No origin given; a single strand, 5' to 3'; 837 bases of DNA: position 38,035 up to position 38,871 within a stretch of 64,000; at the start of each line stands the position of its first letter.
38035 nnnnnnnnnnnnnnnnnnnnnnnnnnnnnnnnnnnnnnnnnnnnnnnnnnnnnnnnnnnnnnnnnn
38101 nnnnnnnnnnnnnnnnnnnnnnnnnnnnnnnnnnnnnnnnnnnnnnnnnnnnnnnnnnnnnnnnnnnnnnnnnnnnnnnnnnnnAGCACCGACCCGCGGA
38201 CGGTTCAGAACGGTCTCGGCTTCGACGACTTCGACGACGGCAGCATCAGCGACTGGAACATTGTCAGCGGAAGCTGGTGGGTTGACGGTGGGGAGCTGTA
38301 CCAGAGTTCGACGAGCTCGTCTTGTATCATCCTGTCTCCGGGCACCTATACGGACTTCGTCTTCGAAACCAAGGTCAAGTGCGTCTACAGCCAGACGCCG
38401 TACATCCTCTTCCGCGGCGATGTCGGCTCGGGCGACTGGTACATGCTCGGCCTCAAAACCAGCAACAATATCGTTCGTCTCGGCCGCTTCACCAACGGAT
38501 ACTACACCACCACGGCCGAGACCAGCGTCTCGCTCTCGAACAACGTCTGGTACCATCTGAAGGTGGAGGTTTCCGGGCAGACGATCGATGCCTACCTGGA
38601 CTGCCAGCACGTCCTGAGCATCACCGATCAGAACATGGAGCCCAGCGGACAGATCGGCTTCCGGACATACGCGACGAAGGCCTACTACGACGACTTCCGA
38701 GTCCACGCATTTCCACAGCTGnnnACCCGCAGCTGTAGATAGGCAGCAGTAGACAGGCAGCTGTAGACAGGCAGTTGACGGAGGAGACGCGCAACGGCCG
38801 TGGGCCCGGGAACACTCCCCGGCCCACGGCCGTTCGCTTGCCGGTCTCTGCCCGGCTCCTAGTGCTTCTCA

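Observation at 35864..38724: Giant PilW-like pseudopilin fused to FN3-like repeats and a C-terminal lectin-like jelly-roll: candidate type IV pilus tip adhesin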

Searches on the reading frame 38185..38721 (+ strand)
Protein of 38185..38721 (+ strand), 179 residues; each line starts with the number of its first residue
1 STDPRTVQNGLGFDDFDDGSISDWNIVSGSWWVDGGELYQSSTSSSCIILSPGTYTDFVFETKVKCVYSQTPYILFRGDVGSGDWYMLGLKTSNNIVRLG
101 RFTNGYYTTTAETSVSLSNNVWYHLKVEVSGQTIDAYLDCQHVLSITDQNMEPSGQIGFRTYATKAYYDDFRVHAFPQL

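Call 35: search_solved_structures(query=window:38185-38721:+, max_evalue=0.01, show_alignments=2)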
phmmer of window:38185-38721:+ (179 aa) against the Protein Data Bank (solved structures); distinct sequences matched with E-value up to 0.01: 14.
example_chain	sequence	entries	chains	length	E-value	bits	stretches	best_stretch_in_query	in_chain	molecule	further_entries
4azz_A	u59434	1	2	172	1.5e-12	51.2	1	21-169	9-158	LEVANASE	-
4b1l_A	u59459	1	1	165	1.6e-12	51.1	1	21-168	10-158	LEVANASE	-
4b1m_A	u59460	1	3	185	2.2e-12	50.7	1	20-168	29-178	LEVANASE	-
4qvs_A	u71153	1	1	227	0.00038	23.8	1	53-158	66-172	S-layer domain-containing protein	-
7xzc_A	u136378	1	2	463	0.0054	20.1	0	48-136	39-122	Fucoidan lyase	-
7xz8_A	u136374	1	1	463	0.0062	19.9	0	48-137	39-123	Fucoidan lyase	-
7xzf_A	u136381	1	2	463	0.0063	19.8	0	48-136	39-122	Fucoidan lyase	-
7xze_A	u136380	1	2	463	0.0063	19.8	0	48-136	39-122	Fucoidan lyase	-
7xzd_A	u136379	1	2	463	0.0063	19.8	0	48-136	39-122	Fucoidan lyase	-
7xz7_A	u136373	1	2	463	0.0068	19.7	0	48-136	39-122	Fucoidan lyase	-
7xza_A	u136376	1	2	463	0.0068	19.7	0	48-136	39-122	Fucoidan lyase FdlA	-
1d2s_A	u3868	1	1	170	0.0075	19.6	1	73-153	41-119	SEX HORMONE-BINDING GLOBULIN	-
7xz9_A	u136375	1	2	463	0.0079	19.5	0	48-136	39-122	Fucoidan lyase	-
7xzb_A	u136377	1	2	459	0.0083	19.4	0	48-136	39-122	Fucoidan lyase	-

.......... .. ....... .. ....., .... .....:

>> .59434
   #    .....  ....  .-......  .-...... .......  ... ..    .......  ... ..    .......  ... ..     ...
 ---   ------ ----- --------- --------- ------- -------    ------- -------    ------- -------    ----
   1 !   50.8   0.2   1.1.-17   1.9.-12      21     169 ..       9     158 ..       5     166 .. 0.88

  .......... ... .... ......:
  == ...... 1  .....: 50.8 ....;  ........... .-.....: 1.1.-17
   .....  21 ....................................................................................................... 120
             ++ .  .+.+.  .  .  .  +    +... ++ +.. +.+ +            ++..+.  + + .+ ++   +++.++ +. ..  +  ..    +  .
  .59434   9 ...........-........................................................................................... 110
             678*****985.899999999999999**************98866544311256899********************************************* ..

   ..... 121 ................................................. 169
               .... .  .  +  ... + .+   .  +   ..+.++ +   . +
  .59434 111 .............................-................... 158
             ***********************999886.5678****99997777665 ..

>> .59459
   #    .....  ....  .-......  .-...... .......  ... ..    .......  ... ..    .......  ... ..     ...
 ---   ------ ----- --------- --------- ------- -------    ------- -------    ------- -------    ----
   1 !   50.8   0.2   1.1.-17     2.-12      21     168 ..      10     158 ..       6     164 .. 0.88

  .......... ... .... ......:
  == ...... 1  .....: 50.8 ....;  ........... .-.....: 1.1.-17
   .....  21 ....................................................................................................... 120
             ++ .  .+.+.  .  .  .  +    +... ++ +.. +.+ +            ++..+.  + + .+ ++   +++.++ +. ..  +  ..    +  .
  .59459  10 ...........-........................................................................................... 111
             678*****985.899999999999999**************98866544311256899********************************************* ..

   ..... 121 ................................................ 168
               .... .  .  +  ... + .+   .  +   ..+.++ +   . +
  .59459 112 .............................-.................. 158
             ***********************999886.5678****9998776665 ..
